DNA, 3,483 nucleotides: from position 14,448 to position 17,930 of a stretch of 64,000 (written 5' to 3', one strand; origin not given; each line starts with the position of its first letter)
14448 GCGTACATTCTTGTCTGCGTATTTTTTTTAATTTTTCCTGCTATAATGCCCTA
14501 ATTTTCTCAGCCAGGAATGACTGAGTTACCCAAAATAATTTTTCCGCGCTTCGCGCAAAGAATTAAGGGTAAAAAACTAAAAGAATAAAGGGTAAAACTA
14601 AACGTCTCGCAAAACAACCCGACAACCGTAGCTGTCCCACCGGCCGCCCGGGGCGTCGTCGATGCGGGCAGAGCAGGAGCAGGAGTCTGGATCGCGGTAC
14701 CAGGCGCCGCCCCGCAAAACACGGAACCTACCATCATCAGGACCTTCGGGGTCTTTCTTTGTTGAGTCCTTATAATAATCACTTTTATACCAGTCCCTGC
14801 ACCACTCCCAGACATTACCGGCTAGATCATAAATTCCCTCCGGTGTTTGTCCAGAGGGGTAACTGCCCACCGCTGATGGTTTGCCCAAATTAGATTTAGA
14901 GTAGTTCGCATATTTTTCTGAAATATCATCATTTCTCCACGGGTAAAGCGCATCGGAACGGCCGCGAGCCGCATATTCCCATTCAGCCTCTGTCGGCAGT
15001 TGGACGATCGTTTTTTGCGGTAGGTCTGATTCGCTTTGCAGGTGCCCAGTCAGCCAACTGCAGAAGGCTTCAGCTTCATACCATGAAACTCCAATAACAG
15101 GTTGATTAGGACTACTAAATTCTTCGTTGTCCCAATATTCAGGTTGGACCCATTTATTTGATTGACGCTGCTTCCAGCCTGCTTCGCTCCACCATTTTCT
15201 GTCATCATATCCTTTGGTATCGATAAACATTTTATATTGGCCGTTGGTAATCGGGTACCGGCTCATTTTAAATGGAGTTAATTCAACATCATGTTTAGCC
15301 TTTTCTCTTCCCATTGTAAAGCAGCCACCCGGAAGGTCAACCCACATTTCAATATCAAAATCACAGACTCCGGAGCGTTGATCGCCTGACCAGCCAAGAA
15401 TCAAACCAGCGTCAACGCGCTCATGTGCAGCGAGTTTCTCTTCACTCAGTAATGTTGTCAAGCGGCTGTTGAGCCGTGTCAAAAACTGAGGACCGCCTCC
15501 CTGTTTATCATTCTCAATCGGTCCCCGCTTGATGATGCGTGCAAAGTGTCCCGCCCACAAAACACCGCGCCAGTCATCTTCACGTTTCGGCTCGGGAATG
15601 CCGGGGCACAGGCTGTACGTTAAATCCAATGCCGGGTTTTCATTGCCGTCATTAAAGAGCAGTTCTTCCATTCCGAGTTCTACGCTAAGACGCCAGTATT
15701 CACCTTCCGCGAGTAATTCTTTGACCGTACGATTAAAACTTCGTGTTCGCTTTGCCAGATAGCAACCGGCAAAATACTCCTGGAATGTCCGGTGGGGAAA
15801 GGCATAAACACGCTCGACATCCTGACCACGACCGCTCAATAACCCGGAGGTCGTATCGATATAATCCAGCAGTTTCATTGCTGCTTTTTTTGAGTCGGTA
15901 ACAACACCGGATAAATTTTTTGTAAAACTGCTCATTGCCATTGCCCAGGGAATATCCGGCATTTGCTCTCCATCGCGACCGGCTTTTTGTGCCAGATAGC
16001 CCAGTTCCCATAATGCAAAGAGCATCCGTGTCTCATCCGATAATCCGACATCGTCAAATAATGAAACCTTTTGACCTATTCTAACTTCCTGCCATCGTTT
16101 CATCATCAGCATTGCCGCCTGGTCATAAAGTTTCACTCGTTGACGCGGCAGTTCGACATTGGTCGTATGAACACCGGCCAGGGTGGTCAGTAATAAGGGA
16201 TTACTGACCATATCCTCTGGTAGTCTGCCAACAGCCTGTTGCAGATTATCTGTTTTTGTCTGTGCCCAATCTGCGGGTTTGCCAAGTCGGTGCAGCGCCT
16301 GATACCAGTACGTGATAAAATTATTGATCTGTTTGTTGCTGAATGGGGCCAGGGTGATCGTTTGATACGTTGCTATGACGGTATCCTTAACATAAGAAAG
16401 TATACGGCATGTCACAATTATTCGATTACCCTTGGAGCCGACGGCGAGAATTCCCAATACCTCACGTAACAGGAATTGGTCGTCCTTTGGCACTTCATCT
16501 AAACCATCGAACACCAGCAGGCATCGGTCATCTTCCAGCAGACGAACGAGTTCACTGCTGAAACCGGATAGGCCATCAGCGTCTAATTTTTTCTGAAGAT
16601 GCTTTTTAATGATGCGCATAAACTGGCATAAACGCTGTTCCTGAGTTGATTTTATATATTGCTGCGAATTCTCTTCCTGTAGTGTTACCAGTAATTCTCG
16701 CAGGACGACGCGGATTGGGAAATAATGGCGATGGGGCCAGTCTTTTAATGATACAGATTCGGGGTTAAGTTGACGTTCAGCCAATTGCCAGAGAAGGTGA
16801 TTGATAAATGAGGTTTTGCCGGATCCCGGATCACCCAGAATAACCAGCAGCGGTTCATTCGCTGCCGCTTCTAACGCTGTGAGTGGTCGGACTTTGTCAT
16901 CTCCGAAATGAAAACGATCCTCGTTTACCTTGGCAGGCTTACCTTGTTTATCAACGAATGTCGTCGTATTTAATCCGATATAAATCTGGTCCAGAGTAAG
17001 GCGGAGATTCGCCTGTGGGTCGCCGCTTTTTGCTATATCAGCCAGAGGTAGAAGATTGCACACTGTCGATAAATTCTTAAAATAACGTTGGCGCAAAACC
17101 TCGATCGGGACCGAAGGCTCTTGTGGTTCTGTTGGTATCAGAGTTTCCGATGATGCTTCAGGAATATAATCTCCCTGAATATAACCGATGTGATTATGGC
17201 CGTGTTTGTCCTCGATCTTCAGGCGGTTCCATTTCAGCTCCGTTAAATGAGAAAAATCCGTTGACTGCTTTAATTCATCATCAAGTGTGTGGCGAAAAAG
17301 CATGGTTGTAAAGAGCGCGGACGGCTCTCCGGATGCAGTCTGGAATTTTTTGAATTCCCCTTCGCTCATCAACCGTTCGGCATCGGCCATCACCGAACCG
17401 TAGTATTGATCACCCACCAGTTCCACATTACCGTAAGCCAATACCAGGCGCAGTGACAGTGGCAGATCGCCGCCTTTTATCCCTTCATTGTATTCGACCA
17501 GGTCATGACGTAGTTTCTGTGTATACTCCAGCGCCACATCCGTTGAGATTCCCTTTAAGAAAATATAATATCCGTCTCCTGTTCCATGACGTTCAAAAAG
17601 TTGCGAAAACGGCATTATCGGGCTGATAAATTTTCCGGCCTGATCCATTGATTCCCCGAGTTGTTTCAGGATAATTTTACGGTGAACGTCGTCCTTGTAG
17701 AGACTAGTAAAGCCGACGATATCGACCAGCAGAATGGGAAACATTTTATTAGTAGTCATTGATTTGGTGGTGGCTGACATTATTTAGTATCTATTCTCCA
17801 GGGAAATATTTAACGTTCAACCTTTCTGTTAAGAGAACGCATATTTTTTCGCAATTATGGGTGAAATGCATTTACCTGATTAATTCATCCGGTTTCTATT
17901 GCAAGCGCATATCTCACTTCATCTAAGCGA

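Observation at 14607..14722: Adenine-specific TR/VR mismatches in three separate genes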

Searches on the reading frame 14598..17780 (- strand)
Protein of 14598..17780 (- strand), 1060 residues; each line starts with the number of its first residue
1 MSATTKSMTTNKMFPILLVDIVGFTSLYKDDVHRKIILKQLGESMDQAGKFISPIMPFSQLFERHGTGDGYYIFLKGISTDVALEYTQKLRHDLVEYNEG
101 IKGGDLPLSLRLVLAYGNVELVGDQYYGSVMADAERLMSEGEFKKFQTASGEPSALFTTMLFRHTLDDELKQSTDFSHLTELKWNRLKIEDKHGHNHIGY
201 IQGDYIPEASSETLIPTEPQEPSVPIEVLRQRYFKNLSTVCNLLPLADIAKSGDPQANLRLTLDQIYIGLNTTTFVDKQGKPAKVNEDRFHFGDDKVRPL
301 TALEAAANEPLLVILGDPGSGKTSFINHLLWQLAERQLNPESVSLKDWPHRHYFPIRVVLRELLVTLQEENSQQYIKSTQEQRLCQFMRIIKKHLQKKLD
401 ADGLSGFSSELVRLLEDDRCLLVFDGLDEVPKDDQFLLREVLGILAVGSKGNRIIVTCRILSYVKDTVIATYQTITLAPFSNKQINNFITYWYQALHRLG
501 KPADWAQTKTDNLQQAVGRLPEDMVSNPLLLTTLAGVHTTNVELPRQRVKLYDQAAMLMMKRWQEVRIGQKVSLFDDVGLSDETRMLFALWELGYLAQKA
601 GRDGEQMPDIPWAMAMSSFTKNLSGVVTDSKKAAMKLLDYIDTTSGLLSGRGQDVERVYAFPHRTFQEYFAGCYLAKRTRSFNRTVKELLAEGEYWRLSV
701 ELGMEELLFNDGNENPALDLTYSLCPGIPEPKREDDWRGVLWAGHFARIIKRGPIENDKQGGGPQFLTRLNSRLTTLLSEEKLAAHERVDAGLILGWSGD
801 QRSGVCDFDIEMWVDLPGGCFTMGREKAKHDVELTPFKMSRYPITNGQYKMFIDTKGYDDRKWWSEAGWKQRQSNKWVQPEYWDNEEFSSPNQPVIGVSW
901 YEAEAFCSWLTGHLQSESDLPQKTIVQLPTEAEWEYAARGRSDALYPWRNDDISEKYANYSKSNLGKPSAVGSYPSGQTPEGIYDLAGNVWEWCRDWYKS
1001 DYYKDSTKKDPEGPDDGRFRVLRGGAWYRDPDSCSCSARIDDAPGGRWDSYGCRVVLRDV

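Call 6: search_protein_families(library=pfam, proteins=[window:14598-17780:-], max_evalue=0.01)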
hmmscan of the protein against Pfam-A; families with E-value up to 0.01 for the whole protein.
window:14598-17780:- (1060 aa): 8 families
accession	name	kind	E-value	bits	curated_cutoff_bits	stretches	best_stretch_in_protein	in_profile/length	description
PF03781.23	FGE-sulfatase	-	1.5e-58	198.9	23.3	1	812-1056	4-254/255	Sulfatase-modifying factor enzyme 1-like domain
PF05729.18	NACHT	-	3.3e-09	37.2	26.7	1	312-492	3-163/167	NACHT domain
PF13191.12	AAA_16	-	8.8e-09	36.5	32.6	1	302-445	15-159/167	AAA ATPase domain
PF24883.2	NPHP3_N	-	1.5e-06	29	24.8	1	306-459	19-164/164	Nephrocystin 3, N-terminal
PF13401.12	AAA_22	-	7e-05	23.6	27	1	309-435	5-101/130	AAA domain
PF20720.3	nSTAND3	-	0.00021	21.5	27.2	1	302-340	10-48/155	Novel STAND NTPase 3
PF13245.12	AAA_19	-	0.0025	18.4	25.1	1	302-337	4-39/134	AAA domain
PF00931.28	NB-ARC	-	0.0092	15.7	23.5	0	311-462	20-139/248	NB-ARC domain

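Call 19: list_cluster_members(proteins=[window:14598-17780:-, window:20518-23709:-, window:30713-33865:-, window:23737-28983:-, window:20081-20434:-])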
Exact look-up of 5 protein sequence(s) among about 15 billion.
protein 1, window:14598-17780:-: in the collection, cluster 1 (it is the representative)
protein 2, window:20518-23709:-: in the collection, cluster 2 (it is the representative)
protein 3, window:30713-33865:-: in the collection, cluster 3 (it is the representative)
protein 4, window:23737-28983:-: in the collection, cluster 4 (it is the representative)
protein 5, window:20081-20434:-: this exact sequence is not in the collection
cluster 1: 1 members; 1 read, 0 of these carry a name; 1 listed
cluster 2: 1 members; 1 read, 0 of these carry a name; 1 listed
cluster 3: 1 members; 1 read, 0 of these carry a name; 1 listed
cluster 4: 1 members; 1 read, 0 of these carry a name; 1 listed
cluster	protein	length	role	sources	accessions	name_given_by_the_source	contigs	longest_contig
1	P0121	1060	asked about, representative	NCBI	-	-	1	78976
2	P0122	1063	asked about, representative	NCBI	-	-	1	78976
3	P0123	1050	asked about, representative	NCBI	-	-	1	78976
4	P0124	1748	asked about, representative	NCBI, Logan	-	-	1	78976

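Call 27: find_homologous_proteins(query=window:14598-17780:-, max_evalue=1e-10)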
Query window:14598-17780:- (1060 aa): 1006 proteins with E <= 1e-10 among 8000 candidates; the best 120 are listed.
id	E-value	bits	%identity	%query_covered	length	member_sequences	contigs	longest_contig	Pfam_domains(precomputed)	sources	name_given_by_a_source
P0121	0.0e+0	2496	100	100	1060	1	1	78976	PF24883.3,PF05729.19,PF03781.23,PF13191.13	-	-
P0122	0.0e+0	1750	70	99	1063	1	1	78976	PF24883.3,PF05729.19,PF03781.23,PF13191.13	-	-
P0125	0.0e+0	1088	55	82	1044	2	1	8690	PF24883.3,PF05729.19,PF03781.23,PF13191.13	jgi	jgi:formylglycine-generating enzyme required for sulfatase activity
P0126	0.0e+0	1067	55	82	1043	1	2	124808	PF24883.3,PF05729.19,PF03781.23,PF13191.13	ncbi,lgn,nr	ncbi:SUMF1/EgtB/PvdO family nonheme iron enzyme [candidate division KSB1 bacterium]|nr:SUMF1/EgtB/Pv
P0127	0.0e+0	1016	52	84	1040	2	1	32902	PF24883.3,PF05729.19,PF03781.23,PF13401.13,PF13191.13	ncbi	-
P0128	1.5e-269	915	50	81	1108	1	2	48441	PF24883.3,PF03781.23,PF13191.13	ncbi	ncbi:MAG: SUMF1/EgtB/PvdO family nonheme iron enzyme [bacterium]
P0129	7.8e-264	896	50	79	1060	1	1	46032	PF05729.19,PF03781.23,PF13191.13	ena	-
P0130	1.7e-261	889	50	78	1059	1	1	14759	PF05729.19,PF03781.23,PF13191.13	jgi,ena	-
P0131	3.4e-251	855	48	77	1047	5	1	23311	PF24883.3,PF05729.19,PF03781.23,PF13191.13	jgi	jgi:formylglycine-generating enzyme required for sulfatase activity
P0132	3.5e-248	845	47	79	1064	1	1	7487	PF05729.19,PF03781.23,PF13191.13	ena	-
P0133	1.2e-243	830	48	78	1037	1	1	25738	PF24883.3,PF05729.19,PF03781.23,PF13191.13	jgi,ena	-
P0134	6.8e-218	744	43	78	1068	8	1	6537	PF05729.19,PF03781.23,PF13191.13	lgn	-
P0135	4.1e-210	719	43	78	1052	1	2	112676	PF05729.19,PF03781.23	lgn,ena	-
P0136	4.2e-171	589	39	78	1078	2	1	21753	PF05729.19,PF03781.23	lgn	-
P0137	2.2e-169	584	40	77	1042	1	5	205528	PF13271.12,PF05729.19,PF03781.23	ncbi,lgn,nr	ncbi:MAG: SUMF1/EgtB/PvdO family nonheme iron enzyme [Chloroflexi bacterium]|nr:SUMF1/EgtB/PvdO fami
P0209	1.2e-125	439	35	80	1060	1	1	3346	PF24883.3,PF13271.12,PF05729.19,PF03781.23,PF13191.13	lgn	-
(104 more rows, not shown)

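Call 36: search_protein_families(library=padloc, proteins=[window:14598-17780:-], max_evalue=0.001)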
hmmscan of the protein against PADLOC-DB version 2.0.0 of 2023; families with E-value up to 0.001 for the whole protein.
window:14598-17780:- (1060 aa): 1 family
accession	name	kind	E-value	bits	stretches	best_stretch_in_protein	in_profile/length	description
PDLC04140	mad8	-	9.2e-05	20.1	1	307-459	25-164/314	mads_8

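Call 37: search_protein_families(library=ncbifam, proteins=[window:14598-17780:-], max_evalue=0.001)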
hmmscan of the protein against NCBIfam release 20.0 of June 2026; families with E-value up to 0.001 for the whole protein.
window:14598-17780:- (1060 aa): 8 families
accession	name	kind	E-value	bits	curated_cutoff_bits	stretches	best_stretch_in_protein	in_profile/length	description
TIGR03440.2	egtB_TIGR03440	equivalog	1.4e-35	123.2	360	1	821-1055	190-412/413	ergothioneine biosynthesis protein EgtB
NF041186.1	SenA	equivalog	1e-28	100.8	420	1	821-1032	188-357/382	selenoneine synthase SenA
TIGR03525.2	GldK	equivalog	3.9e-26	92.3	350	1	858-1027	189-375/408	T9SS ring complex lipoprotein PorK/GldK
TIGR04344.1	ovoA_Nterm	equivalog_domain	2.7e-21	76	400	1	826-1039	214-428/444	5-histidylcysteine sulfoxide synthase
NF051459.1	pyoverdine_PvdO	equivalog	3.3e-18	65.8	500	1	814-1056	37-277/280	dihydropyoverdine dehydrogenase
TIGR02171.1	Fb_sc_TIGR02171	subfamily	1.1e-08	33.6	544.35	1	901-1041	138-262/912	TIGR02171 family lipoprotein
NF058535.1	antiphage_EruA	equivalog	3.5e-08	32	1000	0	295-329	10-44/1318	NACHT domain-containing antiphage protein EruA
TIGR03524.1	GldJ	equivalog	7.4e-05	21.6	458.2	0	957-999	326-366/559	gliding motility lipoprotein GldJ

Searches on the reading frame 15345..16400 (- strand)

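Call 65: search_protein_families(library=pfam, proteins=[window:15345-16400:-], max_evalue=1)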
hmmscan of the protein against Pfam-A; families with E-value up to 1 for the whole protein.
window:15345-16400:- (352 aa): 1 family
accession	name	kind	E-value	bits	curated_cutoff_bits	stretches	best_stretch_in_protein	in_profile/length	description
PF21693.2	SWT1_3rd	-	0.06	13.9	27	1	13-48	72-107/117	Transcriptional protein SWT1, C-terminal domain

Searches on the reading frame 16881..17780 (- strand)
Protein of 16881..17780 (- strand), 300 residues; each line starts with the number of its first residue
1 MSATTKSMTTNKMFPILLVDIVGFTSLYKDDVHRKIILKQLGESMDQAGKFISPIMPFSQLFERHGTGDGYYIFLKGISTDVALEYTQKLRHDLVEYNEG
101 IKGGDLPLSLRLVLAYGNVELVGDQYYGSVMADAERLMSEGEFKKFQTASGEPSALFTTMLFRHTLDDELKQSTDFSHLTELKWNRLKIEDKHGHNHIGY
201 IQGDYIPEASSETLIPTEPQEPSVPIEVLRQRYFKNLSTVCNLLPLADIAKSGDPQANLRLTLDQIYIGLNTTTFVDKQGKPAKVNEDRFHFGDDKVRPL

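Call 65: search_protein_families(library=pfam, proteins=[window:16881-17780:-], max_evalue=1)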
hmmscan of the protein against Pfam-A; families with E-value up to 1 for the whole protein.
window:16881-17780:- (300 aa): 0 families

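Call 75: search_protein_representatives(protein=window:16881-17780:-)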
Query: 300 residues. Proteins with E-value up to 0.001 (for the whole library): 103; up to 1e-10: 71; up to 1e-30: 9. The best 103 are listed.
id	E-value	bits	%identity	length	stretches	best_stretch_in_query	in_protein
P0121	7.0e-198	672.4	100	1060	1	1-300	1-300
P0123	3.0e-81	289.6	64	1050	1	7-218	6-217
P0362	7.6e-49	183.2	50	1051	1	8-206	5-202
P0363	2.3e-48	181.6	48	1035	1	8-235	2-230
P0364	3.8e-46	174.4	48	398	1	17-209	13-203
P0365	4.8e-35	137.9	41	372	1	14-220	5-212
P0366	8.5e-35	137.1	42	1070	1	16-236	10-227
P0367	2.3e-32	129.1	43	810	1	14-203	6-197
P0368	6.8e-31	124.3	43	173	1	16-171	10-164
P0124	2.0e-29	119.5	35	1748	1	14-207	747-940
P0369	3.3e-29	118.8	35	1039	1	12-222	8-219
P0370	5.4e-29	118.1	37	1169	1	8-206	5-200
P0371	1.2e-28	116.9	35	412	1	14-229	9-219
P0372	2.0e-28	116.2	49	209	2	94-209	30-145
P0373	5.3e-28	114.8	39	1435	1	13-226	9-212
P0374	1.4e-27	113.5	38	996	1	9-204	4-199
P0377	4.1e-26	108.6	36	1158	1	12-230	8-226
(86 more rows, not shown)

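Call 87: search_protein_families(library=pfam, proteins=[P0362, P0363, P0366, P0369, P0370, P0373, P0374, P0377], max_evalue=0.00001)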
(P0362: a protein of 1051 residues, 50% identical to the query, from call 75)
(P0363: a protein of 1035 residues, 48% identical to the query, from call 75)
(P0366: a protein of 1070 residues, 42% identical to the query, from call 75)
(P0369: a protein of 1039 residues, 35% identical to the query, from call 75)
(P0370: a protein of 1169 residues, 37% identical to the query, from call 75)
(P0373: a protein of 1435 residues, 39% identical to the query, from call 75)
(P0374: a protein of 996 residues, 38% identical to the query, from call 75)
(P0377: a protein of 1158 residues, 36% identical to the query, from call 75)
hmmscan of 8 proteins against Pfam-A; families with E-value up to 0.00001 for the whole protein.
P0362 (1051 aa): 2 families
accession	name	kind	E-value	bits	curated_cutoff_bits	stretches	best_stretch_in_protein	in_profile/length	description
PF03781.23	FGE-sulfatase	-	1.9e-35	123.2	23.3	1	833-1046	31-254/255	Sulfatase-modifying factor enzyme 1-like domain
PF05729.18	NACHT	-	2.7e-11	44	26.7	1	315-478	2-164/167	NACHT domain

P0363 (1035 aa): 19 families
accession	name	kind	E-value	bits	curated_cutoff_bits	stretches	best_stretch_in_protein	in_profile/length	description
PF13424.12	TPR_12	-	1.7e-99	326.5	30.1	6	852-927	1-76/77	Tetratricopeptide repeat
PF13374.12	TPR_10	-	2e-78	256.8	27.5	5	811-852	1-42/42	Tetratricopeptide repeat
PF24885.1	TPR_NPHP3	-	1.9e-54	185.1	100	3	871-964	116-209/239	Nephrocystin-3 TPR domain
PF00515.34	TPR_1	-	1e-35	120.5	27.8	4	896-925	1-30/34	Tetratricopeptide repeat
PF13176.12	TPR_7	-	8e-31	103.9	27.9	2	898-932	1-35/36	Tetratricopeptide repeat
PF13676.11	TIR_2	-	2.3e-24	86.6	28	1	236-357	1-121/122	TIR domain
PF07719.23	TPR_2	-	5.8e-22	76.4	27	0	896-926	1-31/34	Tetratricopeptide repeat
PF13181.12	TPR_8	-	1.2e-21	75.4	25.7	0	855-885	2-32/34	Tetratricopeptide repeat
PF13428.12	TPR_14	-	1.8e-19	68.7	23.5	0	859-884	6-31/44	Tetratricopeptide repeat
PF04212.24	MIT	-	8.5e-16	58.3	30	0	979-1021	3-44/66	MIT (microtubule interacting and transport) domain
PF13432.12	TPR_16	-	2.1e-15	57.3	32.7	1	860-926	3-61/65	Tetratricopeptide repeat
PF13431.12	TPR_17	-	1.1e-14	53.9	24.4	0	893-916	10-33/34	Tetratricopeptide repeat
PF14559.12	TPR_19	-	1.5e-12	48.1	25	0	867-924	4-53/68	Tetratricopeptide repeat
PF13414.12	TPR_11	-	7.3e-12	45.2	26.8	0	948-969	4-25/42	TPR repeat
PF17874.7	TPR_MalT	-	3.5e-09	36.8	45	1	787-966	18-189/336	MalT-like TPR region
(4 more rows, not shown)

P0366 (1070 aa): 2 families
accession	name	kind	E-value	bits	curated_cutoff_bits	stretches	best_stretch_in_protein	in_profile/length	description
PF00300.27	His_Phos_1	-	1.1e-23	84.4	21.7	1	881-1049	1-168/194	Histidine phosphatase superfamily (branch 1)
PF05729.18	NACHT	-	1.2e-12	48.4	26.7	1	282-427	3-160/167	NACHT domain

P0369 (1039 aa): 2 families
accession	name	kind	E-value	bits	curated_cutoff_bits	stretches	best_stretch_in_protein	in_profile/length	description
PF13424.12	TPR_12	-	1.8e-07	31.7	30.1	0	927-1001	2-75/77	Tetratricopeptide repeat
PF13191.12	AAA_16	-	3.3e-07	31.4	32.6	1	434-508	1-85/167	AAA ATPase domain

P0370 (1169 aa): 3 families
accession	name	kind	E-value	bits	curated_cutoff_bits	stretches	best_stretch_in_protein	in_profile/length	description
PF13191.12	AAA_16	-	3.5e-10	41.1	32.6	1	423-566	1-124/167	AAA ATPase domain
PF13401.12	AAA_22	-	4.5e-07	30.7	27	1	448-559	6-108/130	AAA domain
PF05729.18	NACHT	-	1.9e-06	28.3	26.7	1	448-581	1-130/167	NACHT domain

P0373 (1435 aa): 11 families
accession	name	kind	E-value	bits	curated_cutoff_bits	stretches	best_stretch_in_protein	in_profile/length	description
PF13181.12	TPR_8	-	5.5e-15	54.6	25.7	0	1102-1126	1-25/34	Tetratricopeptide repeat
PF13432.12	TPR_16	-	6.9e-12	46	32.7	0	979-1048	3-63/65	Tetratricopeptide repeat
PF07719.23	TPR_2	-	1.5e-10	40.8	27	0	1016-1043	1-28/34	Tetratricopeptide repeat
PF23754.1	Beta-prop_IP5PC_F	-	1.8e-10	40.7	27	0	1327-1361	256-290/392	IP5P C-F beta-propeller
PF00515.34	TPR_1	-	3.9e-10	39.6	27.8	0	1102-1125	1-24/34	Tetratricopeptide repeat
PF13174.12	TPR_6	-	1.6e-08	35.1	26.3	0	1104-1132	2-30/33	Tetratricopeptide repeat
PF10014.15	2OG-Fe_Oxy_2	-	4e-08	33.6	23.1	0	1161-1206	45-90/192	2OG-Fe dioxygenase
PF11432.13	DUF3197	-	3.6e-07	30.5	27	0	1245-1319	37-105/113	Protein of unknown function (DUF3197)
PF05729.18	NACHT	-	4.6e-07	30.3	26.7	0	448-566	1-119/167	NACHT domain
PF01172.24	SBDS_N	-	5.7e-06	26.6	24.6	0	1207-1247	15-54/88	Shwachman-Bodian-Diamond syndrome (SBDS) N-terminal domain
PF10579.15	Rapsyn_N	-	5.9e-06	26.7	23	0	1316-1350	5-39/80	Rapsyn N-terminal myristoylation and linker region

P0374 (996 aa): 28 families (the best 25 are shown)
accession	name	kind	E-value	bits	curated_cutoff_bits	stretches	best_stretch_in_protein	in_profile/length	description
PF13424.12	TPR_12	-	7.8e-130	423.8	30.1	7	812-886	2-76/77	Tetratricopeptide repeat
PF13374.12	TPR_10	-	4.4e-111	360.6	27.5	8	854-895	1-42/42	Tetratricopeptide repeat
PF24885.1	TPR_NPHP3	-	9.8e-71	238.4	100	5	817-913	103-199/239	Nephrocystin-3 TPR domain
PF00515.34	TPR_1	-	2.6e-49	163.6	27.8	3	647-674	3-30/34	Tetratricopeptide repeat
PF13176.12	TPR_7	-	4.9e-44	145.1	27.9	1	857-889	1-33/36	Tetratricopeptide repeat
PF07719.23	TPR_2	-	8.2e-39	128.9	27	0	857-887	3-33/34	Tetratricopeptide repeat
PF13181.12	TPR_8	-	6.4e-29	98.1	25.7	0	687-718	1-32/34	Tetratricopeptide repeat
PF17874.7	TPR_MalT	-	9.6e-25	88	45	2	613-801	8-191/336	MalT-like TPR region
PF13432.12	TPR_16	-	1.5e-19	70.5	32.7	0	826-884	10-60/65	Tetratricopeptide repeat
PF13428.12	TPR_14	-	6e-19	67.1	23.5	0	903-928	7-32/44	Tetratricopeptide repeat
PF14559.12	TPR_19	-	1.6e-17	64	25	0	825-885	3-55/68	Tetratricopeptide repeat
PF12895.13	ANAPC3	-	6.7e-15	55.6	27.2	0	632-712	11-81/82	Anaphase-promoting complex, cyclosome, subunit 3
PF07721.20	TPR_4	-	6.8e-14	51.4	27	0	734-754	6-26/26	Tetratricopeptide repeat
PF13414.12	TPR_11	-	8e-14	51.5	26.8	0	864-886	3-25/42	TPR repeat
PF21325.3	SHPRH_helical-1st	-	8.9e-10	39.1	27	0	854-916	23-85/95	E3 ubiquitin-protein ligase SHPRH, first helical domain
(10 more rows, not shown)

P0377 (1158 aa): 0 families
